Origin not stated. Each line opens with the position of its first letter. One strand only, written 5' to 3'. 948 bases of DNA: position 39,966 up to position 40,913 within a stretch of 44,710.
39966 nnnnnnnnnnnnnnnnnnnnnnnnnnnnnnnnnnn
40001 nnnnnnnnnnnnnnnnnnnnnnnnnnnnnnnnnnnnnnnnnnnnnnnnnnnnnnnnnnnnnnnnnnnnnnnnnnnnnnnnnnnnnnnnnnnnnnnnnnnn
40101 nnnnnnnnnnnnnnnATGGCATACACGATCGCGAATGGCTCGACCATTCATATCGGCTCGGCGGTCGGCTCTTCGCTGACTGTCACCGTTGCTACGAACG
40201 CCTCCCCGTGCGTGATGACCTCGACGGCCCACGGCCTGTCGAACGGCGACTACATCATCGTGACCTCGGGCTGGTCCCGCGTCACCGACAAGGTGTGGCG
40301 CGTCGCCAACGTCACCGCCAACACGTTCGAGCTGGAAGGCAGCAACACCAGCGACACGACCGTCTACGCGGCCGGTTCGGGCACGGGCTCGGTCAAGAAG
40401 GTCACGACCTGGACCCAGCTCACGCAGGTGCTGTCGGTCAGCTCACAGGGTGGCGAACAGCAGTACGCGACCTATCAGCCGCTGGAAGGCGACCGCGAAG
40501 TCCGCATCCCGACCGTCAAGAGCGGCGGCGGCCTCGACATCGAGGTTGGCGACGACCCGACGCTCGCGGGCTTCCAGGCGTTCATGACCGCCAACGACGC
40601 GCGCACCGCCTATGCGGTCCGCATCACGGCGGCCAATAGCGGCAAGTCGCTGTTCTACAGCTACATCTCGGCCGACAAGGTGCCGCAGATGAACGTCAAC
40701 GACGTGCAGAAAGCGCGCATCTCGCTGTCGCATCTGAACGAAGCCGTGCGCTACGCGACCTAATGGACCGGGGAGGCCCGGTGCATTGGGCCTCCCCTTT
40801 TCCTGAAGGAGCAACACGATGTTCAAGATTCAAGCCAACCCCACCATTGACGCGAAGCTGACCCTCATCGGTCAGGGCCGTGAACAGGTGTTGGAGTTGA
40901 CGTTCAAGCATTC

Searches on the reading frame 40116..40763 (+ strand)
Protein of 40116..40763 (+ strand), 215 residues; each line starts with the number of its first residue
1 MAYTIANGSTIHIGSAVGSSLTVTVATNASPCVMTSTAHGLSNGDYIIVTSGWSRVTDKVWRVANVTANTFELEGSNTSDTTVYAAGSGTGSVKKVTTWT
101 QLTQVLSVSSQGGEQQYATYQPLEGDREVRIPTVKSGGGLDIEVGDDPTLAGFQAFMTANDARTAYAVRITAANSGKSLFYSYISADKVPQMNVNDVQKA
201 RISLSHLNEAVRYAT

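Call 18: search_protein_families(library=phrogs, proteins=[window:40116-40763:+])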
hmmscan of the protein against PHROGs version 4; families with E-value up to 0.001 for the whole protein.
window:40116-40763:+ (215 aa): 2 families
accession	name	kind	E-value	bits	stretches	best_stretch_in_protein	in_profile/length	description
phrog_584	-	tail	2.6e-65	221.2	1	1-214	1-216/218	major tail protein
phrog_158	-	tail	2.6e-06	28.1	1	77-205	18-151/376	major tail protein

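Call 29: find_encoding_contigs(protein=window:40116-40763:+, flank=3000, max_places=10)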
Protein window:40116-40763:+ (215 aa): 4 contigs read that carry it; 4 places shown.
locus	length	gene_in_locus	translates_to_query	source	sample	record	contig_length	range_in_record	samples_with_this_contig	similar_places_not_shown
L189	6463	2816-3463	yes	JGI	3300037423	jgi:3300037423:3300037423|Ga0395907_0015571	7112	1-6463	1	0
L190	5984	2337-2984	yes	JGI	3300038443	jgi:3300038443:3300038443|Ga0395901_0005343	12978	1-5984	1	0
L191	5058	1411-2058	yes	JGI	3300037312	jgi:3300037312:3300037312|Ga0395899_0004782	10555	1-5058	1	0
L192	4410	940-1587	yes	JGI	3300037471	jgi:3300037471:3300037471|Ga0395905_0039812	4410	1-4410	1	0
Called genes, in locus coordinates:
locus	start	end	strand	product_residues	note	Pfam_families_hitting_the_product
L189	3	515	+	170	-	?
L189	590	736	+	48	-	-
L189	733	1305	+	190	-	PF05135:Phage_connect_1 (faint)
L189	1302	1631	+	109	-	PF05521:Phage_HCP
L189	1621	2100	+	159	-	PF04883:HK97-gp10_like (weak)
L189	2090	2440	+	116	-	PF11367:Tail_completion_gp17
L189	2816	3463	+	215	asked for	PF08813:Phage_tail_3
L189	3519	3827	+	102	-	PF08748:Phage_TAC_4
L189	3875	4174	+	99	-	PF08809:DUF1799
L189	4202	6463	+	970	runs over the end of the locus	?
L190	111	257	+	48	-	-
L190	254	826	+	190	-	PF05135:Phage_connect_1 (faint)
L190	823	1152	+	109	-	PF05521:Phage_HCP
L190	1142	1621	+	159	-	PF04883:HK97-gp10_like (weak)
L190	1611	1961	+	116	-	PF11367:Tail_completion_gp17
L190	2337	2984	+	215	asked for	PF08813:Phage_tail_3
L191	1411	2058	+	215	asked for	PF08813:Phage_tail_3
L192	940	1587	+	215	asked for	PF08813:Phage_tail_3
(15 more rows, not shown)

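Call 37: find_homologous_proteins(query=window:40116-40763:+, max_evalue=1e-10)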
Query window:40116-40763:+ (215 aa): 805 proteins with E <= 1e-10 among 1181 candidates; the best 120 are listed.
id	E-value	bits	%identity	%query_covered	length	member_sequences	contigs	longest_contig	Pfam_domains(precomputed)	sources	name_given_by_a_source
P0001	1.2e-129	448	97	100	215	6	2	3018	PF08813.18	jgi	jgi:hypothetical protein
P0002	6.3e-121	419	89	100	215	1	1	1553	PF08813.18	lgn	-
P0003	5.4e-113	393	86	100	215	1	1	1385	PF08813.18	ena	-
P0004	2.7e-112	391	85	99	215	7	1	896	PF08813.18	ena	-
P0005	5.2e-112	390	84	99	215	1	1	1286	PF08813.18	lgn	-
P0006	8.6e-112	390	84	99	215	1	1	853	PF08813.18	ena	-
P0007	2.1e-111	388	83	100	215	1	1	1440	PF08813.18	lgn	-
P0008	2.2e-111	388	84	99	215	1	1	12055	PF08813.18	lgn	-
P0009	2.4e-111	388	84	99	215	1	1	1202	PF08813.18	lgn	-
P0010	4.6e-110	384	82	99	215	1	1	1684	PF08813.18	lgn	-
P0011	5.7e-110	384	81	100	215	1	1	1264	PF08813.18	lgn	-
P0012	1.2e-109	383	81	99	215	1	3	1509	PF08813.18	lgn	-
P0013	1.8e-109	382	82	100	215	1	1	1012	PF08813.18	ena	-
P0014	3.2e-109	381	82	99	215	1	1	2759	PF08813.18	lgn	-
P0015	3.5e-109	381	81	100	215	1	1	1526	PF08813.18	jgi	jgi:hypothetical protein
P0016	4.9e-109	381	81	100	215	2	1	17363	PF08813.18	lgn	-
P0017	6.7e-109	380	83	100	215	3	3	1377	PF08813.18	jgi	jgi:hypothetical protein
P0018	8.8e-109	380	81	100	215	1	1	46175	PF08813.18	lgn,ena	-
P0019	1.0e-108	380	83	99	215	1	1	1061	PF08813.18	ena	-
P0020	1.0e-108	379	81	100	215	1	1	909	PF08813.18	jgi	jgi:hypothetical protein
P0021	1.1e-108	379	82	100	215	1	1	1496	PF08813.18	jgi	jgi:hypothetical protein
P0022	1.2e-108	379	80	100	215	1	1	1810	PF08813.18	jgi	jgi:hypothetical protein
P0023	1.2e-108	379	81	99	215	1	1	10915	PF08813.18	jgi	jgi:hypothetical protein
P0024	1.2e-108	379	81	100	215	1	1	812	PF08813.18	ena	-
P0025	1.3e-108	379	80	99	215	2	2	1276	PF08813.18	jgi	jgi:hypothetical protein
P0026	2.2e-108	378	81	99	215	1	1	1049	PF08813.18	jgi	jgi:hypothetical protein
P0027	2.3e-108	378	81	99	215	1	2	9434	PF08813.18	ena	-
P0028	3.0e-108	378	83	99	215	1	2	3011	PF08813.18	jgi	-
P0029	4.1e-108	378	80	99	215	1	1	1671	PF08813.18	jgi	jgi:hypothetical protein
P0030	4.7e-108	377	81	100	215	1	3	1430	PF08813.18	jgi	jgi:hypothetical protein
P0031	5.9e-108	377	81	100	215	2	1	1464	PF08813.18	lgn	-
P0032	2.7e-107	375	77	100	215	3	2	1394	PF08813.18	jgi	jgi:hypothetical protein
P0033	1.8e-106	372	78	100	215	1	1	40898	PF08813.18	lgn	-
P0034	2.9e-106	371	79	100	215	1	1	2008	PF08813.18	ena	-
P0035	6.2e-106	370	79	100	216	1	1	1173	PF08813.18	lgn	-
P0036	1.0e-105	370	78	100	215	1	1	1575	PF08813.18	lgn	-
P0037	1.2e-104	366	77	100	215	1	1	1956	PF08813.18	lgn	-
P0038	1.3e-104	366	79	99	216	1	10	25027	PF08813.18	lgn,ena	-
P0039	1.4e-104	366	80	100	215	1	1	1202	PF08813.18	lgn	-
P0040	1.6e-104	366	77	100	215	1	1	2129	PF08813.18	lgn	-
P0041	1.3e-103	363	77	99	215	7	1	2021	PF08813.18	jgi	jgi:hypothetical protein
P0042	1.6e-102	359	77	100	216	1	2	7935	PF08813.18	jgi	jgi:hypothetical protein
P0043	5.8e-94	331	68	100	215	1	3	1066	PF08813.18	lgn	-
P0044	9.2e-94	331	69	99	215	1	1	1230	PF08813.18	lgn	-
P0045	9.6e-88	311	67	100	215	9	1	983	PF08813.18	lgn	-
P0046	3.3e-86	306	66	100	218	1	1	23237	PF08813.18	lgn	-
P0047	1.6e-82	294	63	100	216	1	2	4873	PF08813.18,PF16190.12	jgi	-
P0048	2.2e-81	290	64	100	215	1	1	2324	PF08813.18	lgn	-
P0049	3.1e-81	290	64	100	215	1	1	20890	PF08813.18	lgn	-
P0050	2.8e-79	283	61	100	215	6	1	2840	PF08813.18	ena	-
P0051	7.7e-79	282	62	100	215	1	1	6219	PF08813.18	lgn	-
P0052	6.1e-78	279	62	100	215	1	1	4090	PF08813.18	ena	-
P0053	1.4e-77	278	61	100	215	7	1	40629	PF08813.18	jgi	jgi:hypothetical protein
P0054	2.7e-77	277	62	100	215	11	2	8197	PF08813.18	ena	-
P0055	3.5e-77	277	60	100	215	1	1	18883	PF08813.18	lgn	-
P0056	3.6e-77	277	59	99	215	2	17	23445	PF08813.18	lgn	-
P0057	4.9e-77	276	60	100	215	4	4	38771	PF08813.18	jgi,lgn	-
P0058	3.2e-76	273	60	100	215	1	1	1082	PF08813.18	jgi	-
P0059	6.0e-76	273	58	100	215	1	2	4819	PF08813.18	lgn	-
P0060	9.3e-76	272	59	99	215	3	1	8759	PF08813.18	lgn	-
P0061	4.4e-75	270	58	100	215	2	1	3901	PF08813.18,PF16190.12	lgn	-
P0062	7.3e-75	269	60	100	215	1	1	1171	PF08813.18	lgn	-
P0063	9.8e-75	269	57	100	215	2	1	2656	PF08813.18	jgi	jgi:hypothetical protein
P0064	1.2e-74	268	58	100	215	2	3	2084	PF08813.18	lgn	-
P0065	1.6e-74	268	57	100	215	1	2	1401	PF08813.18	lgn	-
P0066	3.0e-74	267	60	100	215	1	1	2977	PF08813.18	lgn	-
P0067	7.3e-74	266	57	98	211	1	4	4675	PF08813.18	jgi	jgi:hypothetical protein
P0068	1.6e-73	265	58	100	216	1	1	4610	PF08813.18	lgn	-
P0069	2.6e-73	264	59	100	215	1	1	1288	PF08813.18,PF16190.12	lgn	-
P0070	2.7e-73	264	55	100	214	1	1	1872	PF08813.18,PF16190.12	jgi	jgi:hypothetical protein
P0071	4.8e-73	263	58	100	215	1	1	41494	PF08813.18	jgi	jgi:hypothetical protein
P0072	5.4e-73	263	58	100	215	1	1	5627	PF08813.18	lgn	-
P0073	1.0e-72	262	58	100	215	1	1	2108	PF08813.18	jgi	jgi:hypothetical protein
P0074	1.2e-72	262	57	100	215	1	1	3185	PF08813.18,PF16190.12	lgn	-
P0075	4.3e-72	260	59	100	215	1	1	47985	PF08813.18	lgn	-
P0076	5.3e-72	260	55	100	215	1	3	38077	PF08813.18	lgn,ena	-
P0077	6.3e-72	259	56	100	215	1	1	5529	PF08813.18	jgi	jgi:hypothetical protein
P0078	1.2e-71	259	58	100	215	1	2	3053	PF08813.18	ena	-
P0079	1.3e-71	258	58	100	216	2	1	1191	PF08813.18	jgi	jgi:hypothetical protein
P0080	1.8e-71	258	57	100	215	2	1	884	PF08813.18,PF16190.12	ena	-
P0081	4.1e-71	257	56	100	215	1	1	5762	PF08813.18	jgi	jgi:hypothetical protein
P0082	4.4e-71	257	55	100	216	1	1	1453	PF08813.18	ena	-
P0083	6.6e-71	256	56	100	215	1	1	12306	PF08813.18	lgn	-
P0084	6.7e-71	256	58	100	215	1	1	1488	PF08813.18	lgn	-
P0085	2.6e-70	254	56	100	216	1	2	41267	PF08813.18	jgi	jgi:hypothetical protein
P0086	4.3e-70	253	56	100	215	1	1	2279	PF08813.18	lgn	-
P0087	4.8e-70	253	54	100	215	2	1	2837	PF08813.18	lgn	-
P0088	5.5e-70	253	59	100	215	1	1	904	PF08813.18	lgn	-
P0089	5.9e-70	253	55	100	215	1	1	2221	PF08813.18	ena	-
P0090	8.7e-70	252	55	100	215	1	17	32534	PF08813.18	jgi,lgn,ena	-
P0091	9.2e-70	252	55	100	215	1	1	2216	PF08813.18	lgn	-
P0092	1.2e-69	252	56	100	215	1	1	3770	PF08813.18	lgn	-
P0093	1.2e-69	252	55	100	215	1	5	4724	PF08813.18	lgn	-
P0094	1.3e-69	252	55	100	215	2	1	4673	PF08813.18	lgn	-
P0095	1.4e-69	252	55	99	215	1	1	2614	PF08813.18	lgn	-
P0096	1.8e-69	251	57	100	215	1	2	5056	PF08813.18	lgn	-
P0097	1.8e-69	251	57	100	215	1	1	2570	PF08813.18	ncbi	-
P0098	2.2e-69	251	55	100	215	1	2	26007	PF08813.18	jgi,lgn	-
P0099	2.2e-69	251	57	100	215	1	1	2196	PF08813.18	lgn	-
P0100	2.5e-69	251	55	100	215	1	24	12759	PF08813.18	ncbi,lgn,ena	-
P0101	3.0e-69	251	55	100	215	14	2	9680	PF08813.18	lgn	-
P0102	3.3e-69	251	55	100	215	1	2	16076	PF08813.18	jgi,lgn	-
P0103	3.7e-69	250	55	100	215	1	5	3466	PF08813.18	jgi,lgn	-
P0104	3.7e-69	250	54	100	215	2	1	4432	PF08813.18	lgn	-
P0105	4.3e-69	250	58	100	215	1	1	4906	PF08813.18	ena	-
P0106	5.0e-69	250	53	100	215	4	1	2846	PF08813.18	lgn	-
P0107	5.2e-69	250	55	100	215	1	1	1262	PF08813.18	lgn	-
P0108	5.4e-69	250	55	100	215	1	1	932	PF08813.18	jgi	jgi:hypothetical protein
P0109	5.9e-69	250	56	98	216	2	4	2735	PF08813.18,PF16190.12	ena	-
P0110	6.3e-69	250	54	100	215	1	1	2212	PF08813.18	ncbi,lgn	-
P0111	6.4e-69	250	55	99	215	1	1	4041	PF08813.18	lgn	-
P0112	8.3e-69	249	54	100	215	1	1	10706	PF08813.18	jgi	-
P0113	9.2e-69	249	54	100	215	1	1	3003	PF08813.18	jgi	-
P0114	1.1e-68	249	56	100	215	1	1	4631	PF08813.18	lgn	-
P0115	1.2e-68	249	55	100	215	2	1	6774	PF08813.18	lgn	-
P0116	1.3e-68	249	55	99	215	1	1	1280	PF08813.18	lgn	-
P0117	1.3e-68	249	55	100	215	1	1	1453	PF08813.18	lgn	-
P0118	1.4e-68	249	56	100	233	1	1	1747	PF08813.18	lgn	-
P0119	1.5e-68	248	56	100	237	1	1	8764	PF08813.18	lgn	-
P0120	1.6e-68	248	54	100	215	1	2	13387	PF08813.18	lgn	-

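Call 38: find_encoding_contigs(protein=P0018, flank=2500, max_places=4)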
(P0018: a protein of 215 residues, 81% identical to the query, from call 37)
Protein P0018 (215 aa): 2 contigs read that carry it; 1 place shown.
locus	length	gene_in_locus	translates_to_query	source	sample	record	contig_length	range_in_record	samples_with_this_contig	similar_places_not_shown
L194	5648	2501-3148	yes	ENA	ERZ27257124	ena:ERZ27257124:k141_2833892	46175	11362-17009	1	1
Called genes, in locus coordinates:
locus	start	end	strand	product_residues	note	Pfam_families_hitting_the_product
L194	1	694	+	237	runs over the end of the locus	-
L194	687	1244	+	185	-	PF05135:Phage_connect_1 (weak)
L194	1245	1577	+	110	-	PF05521:Phage_HCP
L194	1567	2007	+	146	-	PF04883:HK97-gp10_like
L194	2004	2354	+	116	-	PF11367:Tail_completion_gp17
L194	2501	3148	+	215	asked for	PF08813:Phage_tail_3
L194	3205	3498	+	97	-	PF08748:Phage_TAC_4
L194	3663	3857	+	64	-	PF08809:DUF1799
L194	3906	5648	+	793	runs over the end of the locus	PF10145:PhageMin_Tail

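Call 39: find_encoding_contigs(protein=P0033, flank=2500, max_places=4)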
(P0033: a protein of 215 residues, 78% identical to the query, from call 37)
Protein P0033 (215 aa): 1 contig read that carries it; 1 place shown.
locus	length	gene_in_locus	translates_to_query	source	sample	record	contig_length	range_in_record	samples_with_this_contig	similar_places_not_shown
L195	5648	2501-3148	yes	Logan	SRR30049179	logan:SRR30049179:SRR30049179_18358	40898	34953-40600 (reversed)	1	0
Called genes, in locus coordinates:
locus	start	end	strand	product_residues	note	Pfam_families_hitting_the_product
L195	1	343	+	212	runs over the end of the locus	?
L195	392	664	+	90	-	-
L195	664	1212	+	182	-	-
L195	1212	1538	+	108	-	PF05521:Phage_HCP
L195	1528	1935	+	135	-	PF04883:HK97-gp10_like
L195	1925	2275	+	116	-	PF11367:Tail_completion_gp17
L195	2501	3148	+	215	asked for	PF08813:Phage_tail_3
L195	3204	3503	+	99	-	PF08748:Phage_TAC_4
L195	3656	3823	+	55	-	PF08809:DUF1799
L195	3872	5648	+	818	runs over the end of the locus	PF06009: (faint), PF10145:PhageMin_Tail (weak)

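Call 40: find_encoding_contigs(protein=P0038, flank=2500, max_places=10)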
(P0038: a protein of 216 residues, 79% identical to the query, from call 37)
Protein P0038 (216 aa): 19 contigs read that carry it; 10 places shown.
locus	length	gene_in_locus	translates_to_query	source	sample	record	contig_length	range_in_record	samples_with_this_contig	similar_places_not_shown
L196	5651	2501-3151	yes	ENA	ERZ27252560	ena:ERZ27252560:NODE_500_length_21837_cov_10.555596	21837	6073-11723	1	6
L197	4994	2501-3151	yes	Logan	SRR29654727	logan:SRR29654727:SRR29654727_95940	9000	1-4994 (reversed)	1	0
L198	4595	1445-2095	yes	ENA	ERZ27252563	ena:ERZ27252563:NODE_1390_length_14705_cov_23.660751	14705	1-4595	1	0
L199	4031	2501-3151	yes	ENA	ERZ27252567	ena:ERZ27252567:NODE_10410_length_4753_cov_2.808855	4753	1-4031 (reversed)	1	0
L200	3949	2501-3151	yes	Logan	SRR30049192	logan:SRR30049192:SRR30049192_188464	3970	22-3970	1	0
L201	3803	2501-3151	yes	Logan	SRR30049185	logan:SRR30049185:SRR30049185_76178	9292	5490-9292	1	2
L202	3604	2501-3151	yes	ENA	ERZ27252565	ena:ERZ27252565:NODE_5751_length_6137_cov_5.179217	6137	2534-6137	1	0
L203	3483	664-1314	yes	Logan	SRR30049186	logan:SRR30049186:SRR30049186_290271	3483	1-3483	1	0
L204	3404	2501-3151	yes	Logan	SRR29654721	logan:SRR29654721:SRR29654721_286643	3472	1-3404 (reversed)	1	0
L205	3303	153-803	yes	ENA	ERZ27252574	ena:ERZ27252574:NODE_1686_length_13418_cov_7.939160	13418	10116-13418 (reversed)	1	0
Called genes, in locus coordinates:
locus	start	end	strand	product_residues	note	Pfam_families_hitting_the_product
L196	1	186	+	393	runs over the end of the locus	PF05065:Phage_capsid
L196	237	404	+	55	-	-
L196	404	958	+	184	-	PF05135:Phage_connect_1 (faint)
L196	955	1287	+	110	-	PF05521:Phage_HCP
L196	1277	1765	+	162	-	PF04883:HK97-gp10_like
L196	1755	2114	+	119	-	PF11367:Tail_completion_gp17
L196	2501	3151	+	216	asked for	PF08813:Phage_tail_3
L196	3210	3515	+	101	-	PF08748:Phage_TAC_4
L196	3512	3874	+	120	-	PF08809:DUF1799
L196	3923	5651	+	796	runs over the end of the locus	-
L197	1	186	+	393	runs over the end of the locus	PF05065:Phage_capsid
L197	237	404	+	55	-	-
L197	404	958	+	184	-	PF05135:Phage_connect_1 (faint)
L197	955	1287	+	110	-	PF05521:Phage_HCP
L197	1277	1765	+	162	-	PF04883:HK97-gp10_like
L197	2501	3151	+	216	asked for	PF08813:Phage_tail_3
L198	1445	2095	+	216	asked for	PF08813:Phage_tail_3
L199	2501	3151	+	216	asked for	PF08813:Phage_tail_3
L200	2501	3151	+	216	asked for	PF08813:Phage_tail_3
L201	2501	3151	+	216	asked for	PF08813:Phage_tail_3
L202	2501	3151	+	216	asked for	PF08813:Phage_tail_3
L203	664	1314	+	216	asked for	PF08813:Phage_tail_3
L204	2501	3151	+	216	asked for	PF08813:Phage_tail_3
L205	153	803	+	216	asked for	PF08813:Phage_tail_3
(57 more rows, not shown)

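Call 41: find_encoding_contigs(protein=P0016, flank=2500, max_places=4)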
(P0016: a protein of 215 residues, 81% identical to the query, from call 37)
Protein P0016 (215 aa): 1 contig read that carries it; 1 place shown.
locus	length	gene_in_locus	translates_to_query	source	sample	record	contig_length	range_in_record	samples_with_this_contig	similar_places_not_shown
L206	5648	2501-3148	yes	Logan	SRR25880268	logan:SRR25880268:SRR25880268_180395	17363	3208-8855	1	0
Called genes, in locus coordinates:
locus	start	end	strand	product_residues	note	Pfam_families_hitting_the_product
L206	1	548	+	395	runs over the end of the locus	PF05065:Phage_capsid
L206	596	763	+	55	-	-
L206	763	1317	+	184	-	PF05135:Phage_connect_1 (faint)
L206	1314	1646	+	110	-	PF05521:Phage_HCP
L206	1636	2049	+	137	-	PF04883:HK97-gp10_like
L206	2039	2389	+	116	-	PF11367:Tail_completion_gp17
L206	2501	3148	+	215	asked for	PF08813:Phage_tail_3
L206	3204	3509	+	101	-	PF08748:Phage_TAC_4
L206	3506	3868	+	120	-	PF08809:DUF1799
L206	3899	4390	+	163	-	-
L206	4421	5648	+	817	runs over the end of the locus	PF10145:PhageMin_Tail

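Call 44: find_encoding_contigs(protein=P0008, flank=2500, max_places=4)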
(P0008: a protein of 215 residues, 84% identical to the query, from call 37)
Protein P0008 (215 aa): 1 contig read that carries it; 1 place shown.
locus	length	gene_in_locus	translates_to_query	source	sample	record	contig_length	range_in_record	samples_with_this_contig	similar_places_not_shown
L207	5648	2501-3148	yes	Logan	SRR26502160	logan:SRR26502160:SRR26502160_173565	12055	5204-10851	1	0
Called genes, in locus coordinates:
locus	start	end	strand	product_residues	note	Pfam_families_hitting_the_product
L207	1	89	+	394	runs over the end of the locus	PF05065:Phage_capsid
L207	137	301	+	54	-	-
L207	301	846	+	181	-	-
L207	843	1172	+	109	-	PF05521:Phage_HCP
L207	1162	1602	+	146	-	PF04883:HK97-gp10_like (weak)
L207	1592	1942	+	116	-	PF11367:Tail_completion_gp17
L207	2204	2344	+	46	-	-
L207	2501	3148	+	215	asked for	PF08813:Phage_tail_3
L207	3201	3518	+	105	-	PF08748:Phage_TAC_4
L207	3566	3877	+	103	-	PF08809:DUF1799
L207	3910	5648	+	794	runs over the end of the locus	-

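Call 45: find_encoding_contigs(protein=P0023, flank=2500, max_places=4)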
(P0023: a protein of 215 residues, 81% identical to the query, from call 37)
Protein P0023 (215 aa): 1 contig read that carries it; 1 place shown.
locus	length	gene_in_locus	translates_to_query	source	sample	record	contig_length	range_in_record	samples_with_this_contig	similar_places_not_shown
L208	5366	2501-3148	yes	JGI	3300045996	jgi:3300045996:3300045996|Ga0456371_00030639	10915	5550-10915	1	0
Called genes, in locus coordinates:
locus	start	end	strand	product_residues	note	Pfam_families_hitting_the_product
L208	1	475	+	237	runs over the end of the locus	-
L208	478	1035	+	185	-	PF24163:HCP, PF05135:Phage_connect_1 (weak)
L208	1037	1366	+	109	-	PF05521:Phage_HCP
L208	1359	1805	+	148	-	PF04883:HK97-gp10_like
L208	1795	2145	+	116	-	PF11367:Tail_completion_gp17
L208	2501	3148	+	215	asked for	PF08813:Phage_tail_3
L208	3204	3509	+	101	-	PF08748:Phage_TAC_4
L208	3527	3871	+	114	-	PF08809:DUF1799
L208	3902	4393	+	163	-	-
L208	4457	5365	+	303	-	?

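Call 46: find_encoding_contigs(protein=P0027, flank=2500, max_places=4)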
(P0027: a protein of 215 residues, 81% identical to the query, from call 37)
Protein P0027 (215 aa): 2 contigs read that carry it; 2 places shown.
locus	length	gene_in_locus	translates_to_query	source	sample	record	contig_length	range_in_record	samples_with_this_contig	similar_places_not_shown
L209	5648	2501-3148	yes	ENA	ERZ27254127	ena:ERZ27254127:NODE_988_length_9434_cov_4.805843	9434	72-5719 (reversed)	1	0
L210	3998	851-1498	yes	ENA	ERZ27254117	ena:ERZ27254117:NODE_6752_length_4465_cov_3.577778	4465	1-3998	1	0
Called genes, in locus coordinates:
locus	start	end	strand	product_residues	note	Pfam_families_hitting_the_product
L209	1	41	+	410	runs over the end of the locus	PF05065:Phage_capsid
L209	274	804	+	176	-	PF24163:HCP, PF05135:Phage_connect_1 (weak)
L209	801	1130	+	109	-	PF05521:Phage_HCP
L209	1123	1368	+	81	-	-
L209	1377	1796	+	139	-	PF04883:HK97-gp10_like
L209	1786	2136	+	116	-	PF11367:Tail_completion_gp17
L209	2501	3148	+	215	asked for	PF08813:Phage_tail_3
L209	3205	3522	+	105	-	PF08748:Phage_TAC_4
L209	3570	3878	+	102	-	PF08809:DUF1799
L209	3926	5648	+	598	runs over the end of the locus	?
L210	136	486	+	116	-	PF11367:Tail_completion_gp17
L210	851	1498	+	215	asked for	PF08813:Phage_tail_3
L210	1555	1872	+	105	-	PF08748:Phage_TAC_4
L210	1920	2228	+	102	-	PF08809:DUF1799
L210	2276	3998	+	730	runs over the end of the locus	?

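Call 50: find_encoding_contigs(protein=P0042, flank=2500, max_places=4)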
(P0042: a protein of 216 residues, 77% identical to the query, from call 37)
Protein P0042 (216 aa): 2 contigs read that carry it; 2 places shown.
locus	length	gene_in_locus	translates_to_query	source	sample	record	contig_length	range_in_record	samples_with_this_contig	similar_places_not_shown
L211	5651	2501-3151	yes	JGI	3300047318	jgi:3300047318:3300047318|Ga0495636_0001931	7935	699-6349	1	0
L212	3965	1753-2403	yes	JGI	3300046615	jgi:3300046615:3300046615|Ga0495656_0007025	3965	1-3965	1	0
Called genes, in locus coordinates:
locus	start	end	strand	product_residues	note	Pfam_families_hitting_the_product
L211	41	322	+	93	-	-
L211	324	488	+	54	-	-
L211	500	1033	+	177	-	PF24163:HCP, PF05135:Phage_connect_1 (faint)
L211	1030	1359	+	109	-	PF05521:Phage_HCP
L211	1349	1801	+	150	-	PF04883:HK97-gp10_like (weak)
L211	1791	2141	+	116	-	PF11367:Tail_completion_gp17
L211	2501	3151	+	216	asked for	PF08813:Phage_tail_3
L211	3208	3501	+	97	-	PF08748:Phage_TAC_4 (weak)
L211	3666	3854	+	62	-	PF08809:DUF1799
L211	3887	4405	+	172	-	-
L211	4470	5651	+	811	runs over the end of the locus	PF10145:PhageMin_Tail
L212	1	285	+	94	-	?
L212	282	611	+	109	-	PF05521:Phage_HCP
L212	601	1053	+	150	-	PF04883:HK97-gp10_like (weak)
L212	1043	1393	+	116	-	PF11367:Tail_completion_gp17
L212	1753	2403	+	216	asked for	PF08813:Phage_tail_3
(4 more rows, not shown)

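Call 51: find_encoding_contigs(protein=P0046, flank=2500, max_places=4)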
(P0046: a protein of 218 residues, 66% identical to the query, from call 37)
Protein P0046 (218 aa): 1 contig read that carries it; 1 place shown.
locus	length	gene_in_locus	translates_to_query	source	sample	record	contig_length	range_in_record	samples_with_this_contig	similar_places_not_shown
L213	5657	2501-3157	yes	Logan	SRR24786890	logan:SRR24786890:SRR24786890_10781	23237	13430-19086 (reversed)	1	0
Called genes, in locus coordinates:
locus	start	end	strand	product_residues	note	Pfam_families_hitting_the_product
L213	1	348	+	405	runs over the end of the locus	PF05065:Phage_capsid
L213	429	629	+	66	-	-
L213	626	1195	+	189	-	PF05135:Phage_connect_1 (faint)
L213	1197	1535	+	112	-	PF05521:Phage_HCP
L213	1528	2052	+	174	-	-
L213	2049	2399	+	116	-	PF11367:Tail_completion_gp17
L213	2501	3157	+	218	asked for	PF08813:Phage_tail_3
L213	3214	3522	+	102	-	PF08748:Phage_TAC_4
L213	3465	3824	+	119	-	PF08809:DUF1799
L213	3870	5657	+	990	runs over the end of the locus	PF06791:TMP_2, PF09718:Tape_meas_lam_C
